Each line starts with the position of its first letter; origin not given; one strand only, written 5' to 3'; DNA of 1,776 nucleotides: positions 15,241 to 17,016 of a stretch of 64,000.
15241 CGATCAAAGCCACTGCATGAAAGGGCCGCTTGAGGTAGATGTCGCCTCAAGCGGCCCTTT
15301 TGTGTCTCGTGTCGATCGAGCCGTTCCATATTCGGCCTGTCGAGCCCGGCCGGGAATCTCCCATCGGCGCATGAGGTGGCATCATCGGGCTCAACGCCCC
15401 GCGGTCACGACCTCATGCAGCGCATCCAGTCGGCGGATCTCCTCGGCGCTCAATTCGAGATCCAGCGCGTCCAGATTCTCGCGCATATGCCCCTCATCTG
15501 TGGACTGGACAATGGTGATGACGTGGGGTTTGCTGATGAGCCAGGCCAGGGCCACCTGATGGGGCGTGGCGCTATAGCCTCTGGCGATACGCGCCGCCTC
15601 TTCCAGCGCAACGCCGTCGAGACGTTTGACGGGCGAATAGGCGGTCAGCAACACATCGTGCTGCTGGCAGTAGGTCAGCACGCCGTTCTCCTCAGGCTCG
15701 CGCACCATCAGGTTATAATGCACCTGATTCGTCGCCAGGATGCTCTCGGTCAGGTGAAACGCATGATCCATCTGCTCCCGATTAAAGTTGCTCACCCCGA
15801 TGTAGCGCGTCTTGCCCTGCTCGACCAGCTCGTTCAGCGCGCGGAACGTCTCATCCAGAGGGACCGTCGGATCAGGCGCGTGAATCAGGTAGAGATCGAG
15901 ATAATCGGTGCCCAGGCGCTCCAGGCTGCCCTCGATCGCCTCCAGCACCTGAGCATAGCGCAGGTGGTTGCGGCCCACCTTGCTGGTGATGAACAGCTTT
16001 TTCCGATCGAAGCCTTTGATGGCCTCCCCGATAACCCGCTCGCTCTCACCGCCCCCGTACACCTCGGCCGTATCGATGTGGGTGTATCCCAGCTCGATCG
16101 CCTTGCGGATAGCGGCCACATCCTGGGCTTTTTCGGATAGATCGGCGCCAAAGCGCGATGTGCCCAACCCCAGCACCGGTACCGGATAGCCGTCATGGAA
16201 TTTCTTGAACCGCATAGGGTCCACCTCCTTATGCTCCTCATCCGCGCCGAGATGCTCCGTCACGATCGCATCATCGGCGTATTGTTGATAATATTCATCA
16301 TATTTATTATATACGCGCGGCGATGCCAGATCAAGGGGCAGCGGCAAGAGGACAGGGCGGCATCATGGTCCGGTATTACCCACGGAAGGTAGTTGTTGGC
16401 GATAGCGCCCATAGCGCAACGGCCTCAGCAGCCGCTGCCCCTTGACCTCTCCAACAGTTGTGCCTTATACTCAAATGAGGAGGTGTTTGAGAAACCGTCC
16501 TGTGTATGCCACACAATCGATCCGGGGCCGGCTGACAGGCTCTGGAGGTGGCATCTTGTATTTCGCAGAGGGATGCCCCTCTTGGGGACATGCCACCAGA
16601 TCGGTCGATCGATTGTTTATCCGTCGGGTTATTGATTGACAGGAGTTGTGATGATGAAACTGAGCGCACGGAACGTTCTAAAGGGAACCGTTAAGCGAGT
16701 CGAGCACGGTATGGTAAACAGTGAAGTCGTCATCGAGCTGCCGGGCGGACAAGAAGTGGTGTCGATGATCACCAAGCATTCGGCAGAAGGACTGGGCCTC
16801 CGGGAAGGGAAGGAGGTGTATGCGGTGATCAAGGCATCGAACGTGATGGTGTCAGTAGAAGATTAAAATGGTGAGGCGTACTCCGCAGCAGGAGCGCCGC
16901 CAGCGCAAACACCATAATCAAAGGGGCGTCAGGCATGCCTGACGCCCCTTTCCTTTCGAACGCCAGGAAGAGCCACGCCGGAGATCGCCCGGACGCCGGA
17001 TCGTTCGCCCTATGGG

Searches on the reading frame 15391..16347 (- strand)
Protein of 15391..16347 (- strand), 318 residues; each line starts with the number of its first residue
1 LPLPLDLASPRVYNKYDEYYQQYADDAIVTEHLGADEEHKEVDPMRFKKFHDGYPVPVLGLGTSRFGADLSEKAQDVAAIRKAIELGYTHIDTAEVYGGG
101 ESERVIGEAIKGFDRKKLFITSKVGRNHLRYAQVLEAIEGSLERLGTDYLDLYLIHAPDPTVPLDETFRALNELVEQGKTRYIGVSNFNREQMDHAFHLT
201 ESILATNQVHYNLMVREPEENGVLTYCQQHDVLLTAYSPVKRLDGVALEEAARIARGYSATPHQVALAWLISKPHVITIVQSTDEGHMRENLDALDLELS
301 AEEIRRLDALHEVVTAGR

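Call 6: search_protein_families(library=pfam, proteins=[window:15391-16347:-], max_evalue=0.01)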
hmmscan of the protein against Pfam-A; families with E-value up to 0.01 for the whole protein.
window:15391-16347:- (318 aa): 1 family
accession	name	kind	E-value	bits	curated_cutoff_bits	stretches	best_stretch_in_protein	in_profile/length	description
PF00248.27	Aldo_ket_red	-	2.2e-67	227.6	24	1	59-311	2-290/291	Aldo/keto reductase family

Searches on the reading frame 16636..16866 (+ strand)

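Call 6: search_protein_families(library=pfam, proteins=[window:16636-16866:+], max_evalue=0.01)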
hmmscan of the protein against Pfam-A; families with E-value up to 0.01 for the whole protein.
window:16636-16866:+ (76 aa): 2 families
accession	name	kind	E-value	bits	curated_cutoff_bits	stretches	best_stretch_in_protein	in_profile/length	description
PF03459.23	TOBE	-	3.4e-20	72.4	22.3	1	10-72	2-64/64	TOBE domain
PF08402.16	TOBE_2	-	0.0018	18.8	21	1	9-70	10-73/76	TOBE domain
